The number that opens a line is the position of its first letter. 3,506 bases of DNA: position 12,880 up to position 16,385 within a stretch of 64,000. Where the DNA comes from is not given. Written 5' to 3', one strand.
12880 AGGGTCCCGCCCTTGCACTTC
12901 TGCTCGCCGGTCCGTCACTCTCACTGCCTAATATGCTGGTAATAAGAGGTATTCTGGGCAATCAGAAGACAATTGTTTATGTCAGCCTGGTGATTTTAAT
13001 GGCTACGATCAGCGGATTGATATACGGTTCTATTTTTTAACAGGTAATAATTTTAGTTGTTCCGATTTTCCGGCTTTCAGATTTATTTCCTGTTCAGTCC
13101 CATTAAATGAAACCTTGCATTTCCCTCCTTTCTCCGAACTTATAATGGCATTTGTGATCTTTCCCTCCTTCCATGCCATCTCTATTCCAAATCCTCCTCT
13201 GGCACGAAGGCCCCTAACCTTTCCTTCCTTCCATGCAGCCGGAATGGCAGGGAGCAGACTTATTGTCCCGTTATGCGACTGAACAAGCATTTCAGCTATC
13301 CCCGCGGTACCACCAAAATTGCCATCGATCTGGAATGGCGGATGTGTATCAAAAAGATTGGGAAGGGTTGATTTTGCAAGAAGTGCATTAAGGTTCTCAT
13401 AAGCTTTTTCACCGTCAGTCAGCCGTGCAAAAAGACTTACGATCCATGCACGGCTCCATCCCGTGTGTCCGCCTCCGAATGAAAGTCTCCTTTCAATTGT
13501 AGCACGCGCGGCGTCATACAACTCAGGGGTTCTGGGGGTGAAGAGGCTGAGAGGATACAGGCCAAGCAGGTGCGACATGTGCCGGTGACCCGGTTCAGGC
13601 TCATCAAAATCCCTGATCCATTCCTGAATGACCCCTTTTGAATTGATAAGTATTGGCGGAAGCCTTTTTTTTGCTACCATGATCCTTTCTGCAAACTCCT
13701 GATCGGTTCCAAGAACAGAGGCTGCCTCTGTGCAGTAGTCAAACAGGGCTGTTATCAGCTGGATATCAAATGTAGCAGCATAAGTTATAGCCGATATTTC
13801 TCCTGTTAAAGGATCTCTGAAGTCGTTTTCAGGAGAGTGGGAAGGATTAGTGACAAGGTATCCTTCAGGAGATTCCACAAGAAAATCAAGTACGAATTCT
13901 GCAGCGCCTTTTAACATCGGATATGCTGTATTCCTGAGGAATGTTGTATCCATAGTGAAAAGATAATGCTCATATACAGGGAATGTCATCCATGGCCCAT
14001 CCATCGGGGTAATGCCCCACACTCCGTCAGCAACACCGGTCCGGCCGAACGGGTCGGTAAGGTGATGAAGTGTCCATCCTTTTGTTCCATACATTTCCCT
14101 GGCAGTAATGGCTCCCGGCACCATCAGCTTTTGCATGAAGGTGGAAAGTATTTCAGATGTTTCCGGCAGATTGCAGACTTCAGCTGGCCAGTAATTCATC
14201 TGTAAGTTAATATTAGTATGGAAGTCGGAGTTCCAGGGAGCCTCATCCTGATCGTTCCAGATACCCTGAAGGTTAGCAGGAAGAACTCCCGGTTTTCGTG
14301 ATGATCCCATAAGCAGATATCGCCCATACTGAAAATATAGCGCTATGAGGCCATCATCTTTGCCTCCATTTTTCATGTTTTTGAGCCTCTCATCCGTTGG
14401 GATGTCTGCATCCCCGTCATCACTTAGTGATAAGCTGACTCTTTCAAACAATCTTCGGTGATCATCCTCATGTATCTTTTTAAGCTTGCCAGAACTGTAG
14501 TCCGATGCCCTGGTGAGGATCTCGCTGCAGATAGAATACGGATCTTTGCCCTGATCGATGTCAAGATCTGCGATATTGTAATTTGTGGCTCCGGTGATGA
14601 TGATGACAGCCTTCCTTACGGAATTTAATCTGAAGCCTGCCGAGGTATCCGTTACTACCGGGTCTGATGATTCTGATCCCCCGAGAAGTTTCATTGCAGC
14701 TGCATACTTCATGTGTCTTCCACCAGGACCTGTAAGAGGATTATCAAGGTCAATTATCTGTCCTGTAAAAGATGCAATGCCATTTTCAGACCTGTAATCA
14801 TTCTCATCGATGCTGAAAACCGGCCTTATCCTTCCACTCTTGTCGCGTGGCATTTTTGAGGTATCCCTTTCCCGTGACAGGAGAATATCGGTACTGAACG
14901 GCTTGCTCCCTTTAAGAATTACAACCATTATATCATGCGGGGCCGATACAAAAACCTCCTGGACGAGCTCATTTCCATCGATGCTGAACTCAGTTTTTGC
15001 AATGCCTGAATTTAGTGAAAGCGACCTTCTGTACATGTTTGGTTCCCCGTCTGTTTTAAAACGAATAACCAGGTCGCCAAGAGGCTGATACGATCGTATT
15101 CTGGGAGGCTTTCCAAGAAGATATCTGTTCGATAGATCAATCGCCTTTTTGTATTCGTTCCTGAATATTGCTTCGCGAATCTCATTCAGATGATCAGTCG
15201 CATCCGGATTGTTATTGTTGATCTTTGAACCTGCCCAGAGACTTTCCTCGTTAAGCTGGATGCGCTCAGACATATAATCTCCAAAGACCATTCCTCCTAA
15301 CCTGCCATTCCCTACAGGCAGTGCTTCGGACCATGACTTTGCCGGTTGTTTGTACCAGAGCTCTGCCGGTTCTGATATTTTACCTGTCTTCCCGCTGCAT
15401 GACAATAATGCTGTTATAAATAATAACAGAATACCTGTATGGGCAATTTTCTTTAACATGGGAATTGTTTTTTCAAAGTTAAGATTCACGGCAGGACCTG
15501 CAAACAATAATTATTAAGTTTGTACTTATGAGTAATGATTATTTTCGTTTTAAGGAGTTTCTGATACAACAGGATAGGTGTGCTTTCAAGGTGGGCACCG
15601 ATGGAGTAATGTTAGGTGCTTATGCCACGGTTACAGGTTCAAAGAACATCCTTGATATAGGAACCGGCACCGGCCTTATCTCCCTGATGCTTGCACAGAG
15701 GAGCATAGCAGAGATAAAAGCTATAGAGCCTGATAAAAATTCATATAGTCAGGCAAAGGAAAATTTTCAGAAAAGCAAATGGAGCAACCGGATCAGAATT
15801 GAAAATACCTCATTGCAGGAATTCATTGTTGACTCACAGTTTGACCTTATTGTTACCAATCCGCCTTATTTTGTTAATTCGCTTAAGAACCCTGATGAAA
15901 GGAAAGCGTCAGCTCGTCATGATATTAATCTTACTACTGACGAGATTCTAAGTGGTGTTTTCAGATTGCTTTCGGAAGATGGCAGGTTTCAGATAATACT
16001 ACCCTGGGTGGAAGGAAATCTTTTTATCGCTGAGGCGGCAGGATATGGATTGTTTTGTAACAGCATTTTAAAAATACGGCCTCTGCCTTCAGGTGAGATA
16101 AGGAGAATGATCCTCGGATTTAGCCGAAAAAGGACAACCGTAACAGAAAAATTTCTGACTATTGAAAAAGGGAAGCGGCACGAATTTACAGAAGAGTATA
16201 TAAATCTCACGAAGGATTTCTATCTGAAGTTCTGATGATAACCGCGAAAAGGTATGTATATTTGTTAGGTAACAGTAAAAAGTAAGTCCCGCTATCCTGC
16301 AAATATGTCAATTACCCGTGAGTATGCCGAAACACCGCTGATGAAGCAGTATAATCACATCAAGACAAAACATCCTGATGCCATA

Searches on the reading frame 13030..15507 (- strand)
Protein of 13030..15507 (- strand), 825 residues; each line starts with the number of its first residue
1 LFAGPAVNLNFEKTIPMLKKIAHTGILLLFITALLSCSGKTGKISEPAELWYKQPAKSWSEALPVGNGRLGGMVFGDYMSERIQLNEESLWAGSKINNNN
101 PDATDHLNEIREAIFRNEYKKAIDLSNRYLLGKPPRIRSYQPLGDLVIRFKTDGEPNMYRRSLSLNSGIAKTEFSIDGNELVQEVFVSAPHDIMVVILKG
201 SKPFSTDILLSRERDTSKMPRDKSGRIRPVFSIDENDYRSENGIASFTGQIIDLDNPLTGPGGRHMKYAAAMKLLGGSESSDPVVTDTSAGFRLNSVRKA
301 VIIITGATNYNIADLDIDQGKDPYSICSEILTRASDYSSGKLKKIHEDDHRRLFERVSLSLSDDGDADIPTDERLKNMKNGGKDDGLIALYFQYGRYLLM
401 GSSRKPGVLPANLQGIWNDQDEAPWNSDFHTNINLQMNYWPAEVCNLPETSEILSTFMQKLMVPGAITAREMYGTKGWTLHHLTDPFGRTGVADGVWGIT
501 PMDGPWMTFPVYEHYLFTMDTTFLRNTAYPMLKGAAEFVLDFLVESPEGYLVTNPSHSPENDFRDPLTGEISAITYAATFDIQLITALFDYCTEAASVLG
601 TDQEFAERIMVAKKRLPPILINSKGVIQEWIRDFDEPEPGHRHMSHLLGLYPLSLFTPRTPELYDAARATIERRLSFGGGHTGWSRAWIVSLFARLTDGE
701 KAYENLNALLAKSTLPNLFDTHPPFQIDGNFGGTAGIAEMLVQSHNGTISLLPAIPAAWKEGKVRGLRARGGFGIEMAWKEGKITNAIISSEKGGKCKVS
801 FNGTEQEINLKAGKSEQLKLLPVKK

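Call 14: search_protein_families(library=pfam, proteins=[window:13030-15507:-])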
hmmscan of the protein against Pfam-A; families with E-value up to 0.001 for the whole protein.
window:13030-15507:- (825 aa): 3 families
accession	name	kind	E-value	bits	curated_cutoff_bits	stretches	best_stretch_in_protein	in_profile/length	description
PF22124.2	Glyco_hydro_95_cat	-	7.2e-163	542.7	27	1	341-741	4-408/408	Glycosyl hydrolase family 95 catalytic domain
PF14498.12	Glyco_hyd_65N_2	-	1.7e-53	182.5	27.7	1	50-311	1-232/234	Glycosyl hydrolase family 65, N-terminal domain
PF21307.2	Glyco_hydro_95_C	-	3e-23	82.6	27.6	1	743-809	1-64/94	Glycoside hydrolase family 95, C-terminal domain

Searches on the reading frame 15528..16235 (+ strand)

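Call 14: search_protein_families(library=pfam, proteins=[window:15528-16235:+])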
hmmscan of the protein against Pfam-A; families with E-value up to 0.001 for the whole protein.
window:15528-16235:+ (235 aa): 14 families
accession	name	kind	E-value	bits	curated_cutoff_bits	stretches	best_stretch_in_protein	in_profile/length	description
PF05175.20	MTS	-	3.2e-13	50.1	23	1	37-116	31-110/170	Methyltransferase small domain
PF13847.12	Methyltransf_31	-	1.1e-09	38.6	27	1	38-166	4-119/145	Methyltransferase domain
PF13649.12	Methyltransf_25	-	7e-09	36.7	27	1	41-112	1-72/97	Methyltransferase domain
PF06325.19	PrmA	-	2.8e-08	34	22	1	35-111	159-233/296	Ribosomal protein L11 methyltransferase (PrmA)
PF01596.23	Methyltransf_3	-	4.6e-07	29.8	22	1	23-109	29-125/204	O-methyltransferase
PF03602.21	Cons_hypoth95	-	1.5e-06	28.5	24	1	36-118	40-127/182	Conserved hypothetical protein 95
PF07669.17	Eco57I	-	2.7e-06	28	25.3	1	66-159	37-135/171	Eco57I restriction-modification methylase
PF08241.18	Methyltransf_11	-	2.8e-06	28.3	21.2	1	42-111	1-67/95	Methyltransferase domain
PF08242.18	Methyltransf_12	-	4.7e-06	27.7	30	1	42-119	1-78/98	Methyltransferase domain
PF01170.24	UPF0020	-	2.7e-05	24.4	22.3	1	57-114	73-131/197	RMKL-like, methyltransferase domain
PF12847.13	Methyltransf_18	-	7.9e-05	23.1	27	1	33-109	10-87/151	Methyltransferase domain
PF05971.18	Methyltransf_10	-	0.00027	20.8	23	1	35-137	100-207/299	RNA methyltransferase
PF13489.12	Methyltransf_23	-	0.00049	20.3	27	1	38-152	23-112/164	Methyltransferase domain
PF02475.24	TRM5-TYW2_MTfase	-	0.00082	19.8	28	0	35-116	34-116/164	TRM5/TYW2 methyltransferase domain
